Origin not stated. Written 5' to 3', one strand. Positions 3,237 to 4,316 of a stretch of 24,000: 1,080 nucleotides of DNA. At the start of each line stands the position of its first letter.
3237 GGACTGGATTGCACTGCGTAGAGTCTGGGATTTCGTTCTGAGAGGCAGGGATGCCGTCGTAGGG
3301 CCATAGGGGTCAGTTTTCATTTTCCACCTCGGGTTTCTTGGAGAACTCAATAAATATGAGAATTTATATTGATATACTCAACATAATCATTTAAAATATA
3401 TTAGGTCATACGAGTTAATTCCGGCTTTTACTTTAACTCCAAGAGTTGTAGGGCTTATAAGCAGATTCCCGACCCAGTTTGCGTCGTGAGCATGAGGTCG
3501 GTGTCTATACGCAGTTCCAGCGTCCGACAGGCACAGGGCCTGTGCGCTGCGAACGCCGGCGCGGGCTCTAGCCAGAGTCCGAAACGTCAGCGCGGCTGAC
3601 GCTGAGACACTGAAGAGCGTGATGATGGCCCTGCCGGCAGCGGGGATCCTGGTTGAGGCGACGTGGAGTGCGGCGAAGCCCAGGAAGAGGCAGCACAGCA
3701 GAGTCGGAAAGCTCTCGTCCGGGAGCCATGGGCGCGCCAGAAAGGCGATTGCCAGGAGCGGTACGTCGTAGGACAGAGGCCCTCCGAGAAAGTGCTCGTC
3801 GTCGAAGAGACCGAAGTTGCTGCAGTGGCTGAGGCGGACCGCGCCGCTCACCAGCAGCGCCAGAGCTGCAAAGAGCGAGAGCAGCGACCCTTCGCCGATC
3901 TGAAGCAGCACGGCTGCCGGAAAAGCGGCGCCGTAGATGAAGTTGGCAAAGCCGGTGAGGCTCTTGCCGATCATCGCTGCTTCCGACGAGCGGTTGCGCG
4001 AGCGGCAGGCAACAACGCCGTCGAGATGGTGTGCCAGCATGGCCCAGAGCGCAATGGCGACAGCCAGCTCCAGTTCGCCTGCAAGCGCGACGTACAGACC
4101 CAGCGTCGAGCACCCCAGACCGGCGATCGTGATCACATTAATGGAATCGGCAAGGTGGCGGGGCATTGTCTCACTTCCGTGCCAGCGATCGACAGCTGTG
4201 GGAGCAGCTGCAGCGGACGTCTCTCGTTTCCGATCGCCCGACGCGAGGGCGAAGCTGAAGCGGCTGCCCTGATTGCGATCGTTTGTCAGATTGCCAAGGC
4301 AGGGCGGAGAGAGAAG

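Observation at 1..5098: Phosphonate operon with no visible Ppd: PEP mutase coupled to an aspartate-type aminotransferase plus Kennedy-like activation and transfer genes (candidate phosphonoalanine-type lipid or conjugate pathway)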

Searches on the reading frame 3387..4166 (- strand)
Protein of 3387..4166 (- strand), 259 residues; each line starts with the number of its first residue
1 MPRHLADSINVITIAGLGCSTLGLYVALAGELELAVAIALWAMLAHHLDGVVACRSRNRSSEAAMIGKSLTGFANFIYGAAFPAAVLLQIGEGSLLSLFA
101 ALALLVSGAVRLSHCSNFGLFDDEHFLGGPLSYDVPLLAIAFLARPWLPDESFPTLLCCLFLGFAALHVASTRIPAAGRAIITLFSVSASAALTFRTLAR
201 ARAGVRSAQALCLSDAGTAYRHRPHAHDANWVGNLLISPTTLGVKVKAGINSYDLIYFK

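Call 55: find_homologous_proteins(query=window:3387-4166:-, max_evalue=0.00001)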
Query window:3387-4166:- (259 aa): 27 proteins with E <= 0.00001 among 8000 candidates.
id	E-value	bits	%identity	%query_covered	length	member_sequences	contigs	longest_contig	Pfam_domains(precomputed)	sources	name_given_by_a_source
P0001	1.5e-160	551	99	100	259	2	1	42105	-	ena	-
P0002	4.9e-149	513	92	100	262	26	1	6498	-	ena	-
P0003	3.5e-93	330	85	77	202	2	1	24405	PF01066.27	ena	-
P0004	2.0e-90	321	82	77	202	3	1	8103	PF01066.27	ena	-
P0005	3.4e-59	219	58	76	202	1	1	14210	PF01066.27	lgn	-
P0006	1.4e-57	213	56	77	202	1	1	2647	PF01066.27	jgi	jgi:CDP-diacylglycerol--serine O-phosphatidyltransferase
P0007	1.3e-55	207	56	76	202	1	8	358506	PF01066.27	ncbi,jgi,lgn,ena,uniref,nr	ncbi:CDP-alcohol phosphatidyltransferase family protein [Labrys wisconsinensis]|uniref:CDP-diacylgly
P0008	2.6e-55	206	56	77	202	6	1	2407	PF01066.27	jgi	jgi:CDP-diacylglycerol---serine O-phosphatidyltransferase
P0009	5.9e-54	202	54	76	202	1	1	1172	PF01066.27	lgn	-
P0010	1.2e-53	201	55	77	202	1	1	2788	PF01066.27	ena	-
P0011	5.2e-53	198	57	77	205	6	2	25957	PF01066.27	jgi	-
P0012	4.8e-52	195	55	75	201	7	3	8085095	PF01066.27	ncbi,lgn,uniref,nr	ncbi:CDP-alcohol phosphatidyltransferase family protein [Bradyrhizobium diazoefficiens]|uniref:CDP-a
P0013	2.6e-51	193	54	77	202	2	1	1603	PF01066.27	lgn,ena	-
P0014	2.8e-51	193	55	73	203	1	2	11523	PF01066.27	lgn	-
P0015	5.9e-51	192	52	77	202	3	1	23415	-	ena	-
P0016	1.4e-50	191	56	77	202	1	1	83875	PF01066.27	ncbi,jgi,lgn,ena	-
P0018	1.4e-47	181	51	76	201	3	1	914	PF01066.27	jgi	jgi:CDP-diacylglycerol---serine O-phosphatidyltransferase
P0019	3.4e-47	179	51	78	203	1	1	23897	PF01066.27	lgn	-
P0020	2.9e-46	176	52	77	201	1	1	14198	PF01066.27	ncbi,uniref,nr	ncbi:hypothetical protein D3227_38085 [Mesorhizobium waimense]|uniref:CDP-alcohol phosphatidyltransf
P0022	6.4e-44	169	50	76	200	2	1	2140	PF01066.27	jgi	jgi:CDP-diacylglycerol--serine O-phosphatidyltransferase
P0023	3.7e-43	166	50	75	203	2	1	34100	PF01066.27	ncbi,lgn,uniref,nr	ncbi:CDP-alcohol phosphatidyltransferase family protein [Bradyrhizobium sp. sGM-13]|uniref:CDP-alcoh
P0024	7.2e-43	165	48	76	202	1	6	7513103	PF01066.27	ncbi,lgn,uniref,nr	ncbi:CDP-alcohol phosphatidyltransferase family protein [Bradyrhizobium sp. ISRA443]|uniref:CDP-alco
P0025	7.1e-42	162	50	76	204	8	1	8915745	PF01066.27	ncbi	ncbi:CDP-alcohol phosphatidyltransferase family protein [Bradyrhizobium sp. USDA 4508]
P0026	7.0e-40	155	49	76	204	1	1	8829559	PF01066.27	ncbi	ncbi:CDP-alcohol phosphatidyltransferase family protein [Bradyrhizobium sp. USDA 4506]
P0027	2.1e-33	134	44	76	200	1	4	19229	PF01066.27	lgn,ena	-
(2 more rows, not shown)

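Call 56: find_encoding_contigs(protein=P0001, flank=10000, max_places=4)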
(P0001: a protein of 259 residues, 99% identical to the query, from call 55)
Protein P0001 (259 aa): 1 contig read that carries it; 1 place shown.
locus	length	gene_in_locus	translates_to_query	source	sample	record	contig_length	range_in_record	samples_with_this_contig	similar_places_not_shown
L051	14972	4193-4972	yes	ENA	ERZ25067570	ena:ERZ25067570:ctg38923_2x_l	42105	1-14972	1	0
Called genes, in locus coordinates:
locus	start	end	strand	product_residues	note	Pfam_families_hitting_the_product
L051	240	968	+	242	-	PF03472:Autoind_bind, PF00196:GerE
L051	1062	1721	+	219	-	PF00765:Autoind_synth, PF21926:FeeM (weak)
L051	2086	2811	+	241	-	PF00392:GntR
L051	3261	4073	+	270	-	PF00483:NTP_transferase, PF12804:NTP_transf_3, PF20202:DUF6564 (faint)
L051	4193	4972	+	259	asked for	-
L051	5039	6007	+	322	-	PF13714:PEP_mutase, PF00463:ICL (weak)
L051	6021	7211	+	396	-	PF00155:Aminotran_1_2, PF01212:Beta_elim_lyase (weak), PF01041:DegT_DnrJ_EryC1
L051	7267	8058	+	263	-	PF00483:NTP_transferase, PF12804:NTP_transf_3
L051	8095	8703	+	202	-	PF01066:CDP-OH_P_transf (weak)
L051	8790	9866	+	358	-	-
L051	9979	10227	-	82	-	-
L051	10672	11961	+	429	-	PF07690:MFS_1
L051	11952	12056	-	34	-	-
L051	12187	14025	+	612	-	PF13522:GATase_6, PF13537:GATase_7, PF00733:Asn_synthase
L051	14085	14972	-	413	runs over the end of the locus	PF00884:Sulfatase (faint), PF01663:Phosphodiest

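Call 58: find_encoding_contigs(protein=P0003, flank=10000, max_places=3)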
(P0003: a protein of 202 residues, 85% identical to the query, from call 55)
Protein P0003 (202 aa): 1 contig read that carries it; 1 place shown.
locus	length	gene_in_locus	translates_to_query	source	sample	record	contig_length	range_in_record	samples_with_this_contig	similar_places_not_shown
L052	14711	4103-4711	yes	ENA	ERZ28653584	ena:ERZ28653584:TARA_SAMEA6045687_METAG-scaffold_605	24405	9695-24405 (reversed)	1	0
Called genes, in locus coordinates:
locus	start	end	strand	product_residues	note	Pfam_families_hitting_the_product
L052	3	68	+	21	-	?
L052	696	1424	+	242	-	PF03472:Autoind_bind, PF00196:GerE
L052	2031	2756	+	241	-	PF00392:GntR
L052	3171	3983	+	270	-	PF00483:NTP_transferase, PF12804:NTP_transf_3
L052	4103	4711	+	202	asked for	PF01066:CDP-OH_P_transf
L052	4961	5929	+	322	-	PF13714:PEP_mutase, PF00463:ICL (weak)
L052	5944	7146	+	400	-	PF00155:Aminotran_1_2, PF01041:DegT_DnrJ_EryC1 (weak)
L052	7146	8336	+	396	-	PF00285:Citrate_synt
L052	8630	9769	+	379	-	PF00155:Aminotran_1_2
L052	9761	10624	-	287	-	PF13714:PEP_mutase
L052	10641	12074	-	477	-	PF00884:Sulfatase (faint), PF01663:Phosphodiest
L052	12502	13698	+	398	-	PF02515:CoA_transf_3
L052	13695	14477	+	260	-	PF00285:Citrate_synt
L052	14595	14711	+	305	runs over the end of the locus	PF00126:HTH_1, PF03466:LysR_substrate, PF12727:PBP_like (weak)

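Call 59: find_encoding_contigs(protein=P0004, flank=10000, max_places=3)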
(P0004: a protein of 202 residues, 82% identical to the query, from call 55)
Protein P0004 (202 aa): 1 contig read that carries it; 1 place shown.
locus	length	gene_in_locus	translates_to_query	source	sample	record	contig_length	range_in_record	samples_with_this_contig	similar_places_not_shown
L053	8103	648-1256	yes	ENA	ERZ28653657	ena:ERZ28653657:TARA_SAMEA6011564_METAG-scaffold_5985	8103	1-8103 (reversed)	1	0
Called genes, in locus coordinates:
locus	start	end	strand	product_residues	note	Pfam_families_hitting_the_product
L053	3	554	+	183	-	?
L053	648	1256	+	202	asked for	PF01066:CDP-OH_P_transf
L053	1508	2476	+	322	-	PF13714:PEP_mutase, PF00463:ICL (weak)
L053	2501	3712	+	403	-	PF00155:Aminotran_1_2, PF01212:Beta_elim_lyase (weak), PF01041:DegT_DnrJ_EryC1, PF01053:Cys_Met_Meta_PP (weak)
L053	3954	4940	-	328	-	PF13714:PEP_mutase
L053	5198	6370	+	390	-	PF00005:ABC_tran, PF13304:AAA_21 (faint), PF08402:TOBE_2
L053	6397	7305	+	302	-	PF00528:BPD_transp_1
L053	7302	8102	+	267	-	?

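Call 60: find_encoding_contigs(protein=P0002, flank=10000, max_places=3)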
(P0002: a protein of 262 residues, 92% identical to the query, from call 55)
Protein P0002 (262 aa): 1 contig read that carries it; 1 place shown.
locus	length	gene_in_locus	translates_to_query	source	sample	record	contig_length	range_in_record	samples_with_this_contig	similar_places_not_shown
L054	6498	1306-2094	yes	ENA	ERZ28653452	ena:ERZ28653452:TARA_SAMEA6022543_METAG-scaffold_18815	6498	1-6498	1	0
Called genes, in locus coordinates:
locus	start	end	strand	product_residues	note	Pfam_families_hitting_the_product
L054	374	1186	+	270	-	PF00483:NTP_transferase, PF12804:NTP_transf_3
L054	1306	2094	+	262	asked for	-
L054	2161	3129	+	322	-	PF13714:PEP_mutase, PF00463:ICL (weak)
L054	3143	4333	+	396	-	PF00155:Aminotran_1_2, PF01212:Beta_elim_lyase (weak), PF01041:DegT_DnrJ_EryC1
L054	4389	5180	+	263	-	PF00483:NTP_transferase, PF12804:NTP_transf_3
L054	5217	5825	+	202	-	PF01066:CDP-OH_P_transf (faint)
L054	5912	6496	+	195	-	?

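Call 62: search_protein_families(library=ncbifam, proteins=[L051:8790-9866:+, L051:10672-11961:+, L051:12187-14025:+, L052:7146-8336:+, L052:8630-9769:+, L052:9761-10624:-, L052:10641-12074:-], max_evalue=0.01)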
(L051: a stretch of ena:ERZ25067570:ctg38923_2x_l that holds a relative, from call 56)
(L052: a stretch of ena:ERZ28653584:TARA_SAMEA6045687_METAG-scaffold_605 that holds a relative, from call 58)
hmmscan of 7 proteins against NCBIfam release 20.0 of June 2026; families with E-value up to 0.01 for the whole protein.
L051:8790-9866:+ (358 aa): 5 families
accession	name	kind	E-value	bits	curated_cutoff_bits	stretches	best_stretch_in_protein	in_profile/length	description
TIGR01437.1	selA_rel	subfamily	6.6e-37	127.2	385.3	1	32-321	2-294/363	DgaE family pyridoxal phosphate-dependent ammonia lyase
NF047797.1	glminPNH3LysDgaE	equivalog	3.1e-27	95.5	600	1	32-321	4-293/367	D-glucosaminate-6-phosphate ammonia lyase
TIGR00474.1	selA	equivalog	2.9e-06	26.4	267.9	1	216-291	274-343/455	L-seryl-tRNA(Sec) selenium transferase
NF005872.0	PRK07812.1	equivalog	0.0066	14.9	703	1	185-238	175-226/439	bifunctional o-acetylhomoserine/o-acetylserine sulfhydrylase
TIGR01979.1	sufS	subfamily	0.0086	15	475.1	0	94-249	84-239/403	SufS family cysteine desulfurase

L051:10672-11961:+ (429 aa): 14 families
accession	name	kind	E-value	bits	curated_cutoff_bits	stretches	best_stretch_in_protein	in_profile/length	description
NF033733.1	MFS_ArsK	equivalog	1.4e-37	129.4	400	1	19-251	4-239/388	arsenite efflux MFS transporter ArsK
NF049980.1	SfMCT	equivalog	1.7e-06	26.9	320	1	40-197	23-180/378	L-lactate MFS transporter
NF038246.1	bile_salt_MFS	equivalog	3e-06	26.4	400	1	25-200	12-191/408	conjugated bile salt MFS transporter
TIGR04259.1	oxa_formateAnti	equivalog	6e-05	22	335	1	40-181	24-164/405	oxalate/formate MFS antiporter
TIGR00883.1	2A0106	subfamily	0.0001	21.5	443.45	1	21-122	229-333/400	metabolite/H+ symporter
TIGR00890.1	2A0111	subfamily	0.00026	20.1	374.85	1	41-118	25-101/377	oxalate/formate antiport family MFS transporter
NF007372.0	PRK09874.1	equivalog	0.0003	20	571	1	60-185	60-184/408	multidrug efflux MFS transporter MdtG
TIGR00893.1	2A0114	subfamily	0.00032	19.8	395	1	42-201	17-176/399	D-galactonate transporter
NF012174.0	tet_MFS_A_B_C_D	equivalog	0.0011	17.9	475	1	61-121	47-107/382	Tet(A)/Tet(B)/Tet(C) family tetracycline efflux MFS transporter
TIGR00892.1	2A0113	subfamily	0.0017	17.1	586.1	1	40-185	40-185/455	monocarboxylate transporter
NF012177.1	tet_MFS_42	exception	0.0018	17.6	850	1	61-143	43-125/411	tetracycline efflux MFS transporter Tet(42)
NF012195.0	tet_MFS_H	exception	0.0033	16.6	840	1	65-182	52-164/392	tetracycline efflux MFS transporter Tet(H)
NF012207.0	tet_MFS_H_J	exception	0.008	15.2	700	0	66-179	53-161/392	Tet(H)/Tet(J) family tetracycline efflux MFS transporter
NF052357.1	GlucTporGlcPStph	equivalog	0.0095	14.8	750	0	46-176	34-164/445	glucose transporter GlcP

L051:12187-14025:+ (612 aa): 9 families
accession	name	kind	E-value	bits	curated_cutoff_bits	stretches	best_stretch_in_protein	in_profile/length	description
TIGR01536.1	asn_synth_AEB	equivalog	6.5e-117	391.7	267.1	1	3-542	22-517/517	asparagine synthase (glutamine-hydrolyzing)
TIGR03108.1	eps_aminotran_1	hypoth_equivalog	1.7e-108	364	816.9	1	2-609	22-627/628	XrtA/PEP-CTERM system amidotransferase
TIGR03104.1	trio_amidotrans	equivalog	8.8e-103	344.5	570.1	2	2-493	21-494/589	N-acetylglutaminylglutamine amidotransferase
NF006949.0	PRK09431.1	equivalog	2.2e-68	231.1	499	3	3-147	23-166/554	asparagine synthase B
NF033535.1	lass_lactam_cya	exception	1.7e-46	159.1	525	2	3-352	22-382/668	lasso peptide isopeptide bond-forming cyclase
NF033561.1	macrolact_Ik_Al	subfamily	3.8e-19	68.7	300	1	113-296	90-277/561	albusnodin/ikarugamycin family macrolactam cyclase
TIGR01134.1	purF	equivalog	2.6e-10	40.2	350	1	26-146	68-199/432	amidophosphoribosyltransferase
TIGR01135.1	glmS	equivalog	7.8e-07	28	418.05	1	36-148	79-199/607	glutamine--fructose-6-phosphate transaminase (isomerizing)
NF001484.0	PRK00331.1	subfamily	1.2e-05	23.9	381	1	36-146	80-198/601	isomerizing glutamine--fructose-6-phosphate transaminase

L052:7146-8336:+ (396 aa): 22 families
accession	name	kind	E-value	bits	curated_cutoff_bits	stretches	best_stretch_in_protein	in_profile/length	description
TIGR01800.1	cit_synth_II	subfamily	3.3e-115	384.8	421.3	1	33-392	2-361/368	2-methylcitrate synthase/citrate synthase II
NF010636.0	PRK14033.1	equivalog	5.6e-100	334.8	479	1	32-394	11-373/376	bifunctional 2-methylcitrate synthase/citrate synthase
NF009006.1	PRK12351.1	equivalog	2.9e-97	325.4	550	1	31-392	7-369/376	bifunctional 2-methylcitrate synthase/citrate synthase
NF010637.0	PRK14034.1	equivalog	5.3e-95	318.5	594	1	32-392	5-364/372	citrate synthase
NF010638.0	PRK14035.1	equivalog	2.2e-93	313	572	1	32-391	6-364/372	citrate synthase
NF010639.0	PRK14036.1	equivalog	8.5e-92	307.7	502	1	32-391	8-370/379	citrate synthase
NF041301.1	Cit_synth_Halo_CitZ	equivalog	9.1e-88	294.8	550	1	32-392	7-372/379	citrate synthase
NF041157.1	Cit_synThplmales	equivalog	2.7e-83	280.2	590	1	32-392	6-369/377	citrate synthase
NF009004.0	PRK12349.1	equivalog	1.9e-78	263.9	508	1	32-391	9-369/372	citrate synthase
NF010640.0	PRK14037.1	subfamily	6e-73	245.9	504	1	32-392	6-370/377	citrate synthase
NF009005.0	PRK12350.1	subfamily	1.9e-66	224.7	332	1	31-392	5-354/366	citrate synthase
NF004126.0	PRK05614.1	equivalog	2.1e-62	211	505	1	41-393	56-424/430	citrate synthase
NF010635.0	PRK14032.1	subfamily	7.4e-54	183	426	1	36-387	41-437/448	citrate synthase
TIGR01798.1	cit_synth_I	equivalog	6.6e-53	179.9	485.15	1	33-392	35-411/412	citrate synthase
NF007128.0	PRK09569.1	subfamily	1.3e-37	129.5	344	1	30-372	38-409/437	citrate (Si)-synthase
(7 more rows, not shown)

L052:8630-9769:+ (379 aa): 52 families (the best 25 are shown)
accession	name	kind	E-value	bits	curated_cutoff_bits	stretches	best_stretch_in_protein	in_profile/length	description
TIGR01140.1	L_thr_O3P_dcar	equivalog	2.2e-53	181.5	290.55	1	52-357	41-330/331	threonine-phosphate decarboxylase CobD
TIGR01141.1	hisC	equivalog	2.3e-35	122.1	276.55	1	39-359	36-348/349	histidinol-phosphate transaminase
NF005915.1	PRK07908.1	equivalog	1.7e-29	103.2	360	1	31-357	18-331/332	Rv2231c family histidinol phosphate aminotransferase CobC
NF005021.0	PRK06425.1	equivalog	5.9e-24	84.8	353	1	77-360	59-330/335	histidinol-phosphate aminotransferase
NF002878.0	PRK03321.1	subfamily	1.1e-23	83.6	374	1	54-329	52-324/352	histidinol-phosphate transaminase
NF002877.0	PRK03317.1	equivalog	3.6e-23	82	409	1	63-362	79-368/374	histidinol-phosphate transaminase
NF006225.0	PRK08354.1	equivalog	3.7e-23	82.4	288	1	17-360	8-315/318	putative aminotransferase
NF002726.0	PRK02610.1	equivalog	3.5e-22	78.8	391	1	65-359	77-367/374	histidinol-phosphate transaminase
NF041364.1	GntC_guanitoxin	equivalog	7.8e-22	77.6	415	1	70-348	55-343/356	guanitoxin biosynthesis PLP-dependent (S)-gamma-hydroxy-L-arginine cyclodehydratase GntC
NF053748.1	bifunc_CobBC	exception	8.8e-22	77.2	950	1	26-356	483-795/797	bifunctional hydrogenobyrinic acid a,c-diamide synthase/histidinol phosphate aminotransferase CobBC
NF003496.0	PRK05166.1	equivalog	3.1e-18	65.7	540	1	49-360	61-369/373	histidinol-phosphate transaminase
NF005732.0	PRK07550.1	equivalog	4.8e-16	58.8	366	1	89-345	110-370/389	aminotransferase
NF006014.0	PRK08153.1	equivalog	3.8e-15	55.6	510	1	61-358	71-361/370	pyridoxal phosphate-dependent aminotransferase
NF006230.0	PRK08363.1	equivalog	2.3e-14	53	534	1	74-342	92-372/398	alanine aminotransferase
NF004770.0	PRK06108.1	subfamily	2.3e-13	49.7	422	1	92-346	116-376/396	pyridoxal phosphate-dependent aminotransferase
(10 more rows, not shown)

L052:9761-10624:- (287 aa): 8 families
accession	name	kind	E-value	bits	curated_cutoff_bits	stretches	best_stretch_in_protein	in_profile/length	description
TIGR02321.1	Pphn_pyruv_hyd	equivalog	2.9e-109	364.7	374.4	1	9-286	12-289/290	phosphonopyruvate hydrolase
TIGR02320.1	PEP_mutase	equivalog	7.4e-83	277.8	319.55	1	4-276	1-283/284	phosphoenolpyruvate mutase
TIGR02317.1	prpB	equivalog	2.9e-46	158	354.4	1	3-283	4-280/285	methylisocitrate lyase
NF008455.0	PRK11320.1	equivalog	3.4e-34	118.4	353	1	7-259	14-263/295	methylisocitrate lyase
TIGR02319.1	CPEP_Pphonmut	equivalog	2.3e-27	96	420.05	1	16-183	20-185/294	carboxyvinyl-carboxyphosphonate phosphorylmutase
NF011645.0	PRK15063.1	equivalog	6.8e-06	25.2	562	1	71-160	146-236/430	isocitrate lyase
TIGR01346.1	isocit_lyase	equivalog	1.6e-05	23.6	275.9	1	72-138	150-215/527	isocitrate lyase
NF005074.0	PRK06498.1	equivalog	0.00099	17.8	446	1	67-141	174-246/531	isocitrate lyase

L052:10641-12074:- (477 aa): 7 families
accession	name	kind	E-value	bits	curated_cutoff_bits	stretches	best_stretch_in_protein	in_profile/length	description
NF045661.1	HdlasePehA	equivalog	1.4e-07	30.5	900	1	398-448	353-403/506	phosphoric/sulfuric ester hydrolase PehA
TIGR02335.1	hydr_PhnA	equivalog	6.1e-06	25.6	407.55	1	5-73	13-84/408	phosphonoacetate hydrolase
NF010322.0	PRK13759.1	equivalog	7.4e-06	24.7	481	1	25-69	32-75/486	arylsulfatase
NF042991.1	alk_phos_PafA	equivalog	1e-05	24.2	650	0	369-432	486-548/554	alkaline phosphatase PafA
TIGR01307.1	pgm_bpd_ind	equivalog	0.00013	20.6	330.65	0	213-258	404-445/504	2,3-bisphosphoglycerate-independent phosphoglycerate mutase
TIGR03417.1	chol_sulfatase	equivalog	0.00062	18.8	433.45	0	24-75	28-78/500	choline-sulfatase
NF003897.0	PRK05434.1-5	equivalog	0.0097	14.4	862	0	215-257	413-451/514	2,3-bisphosphoglycerate-independent phosphoglycerate mutase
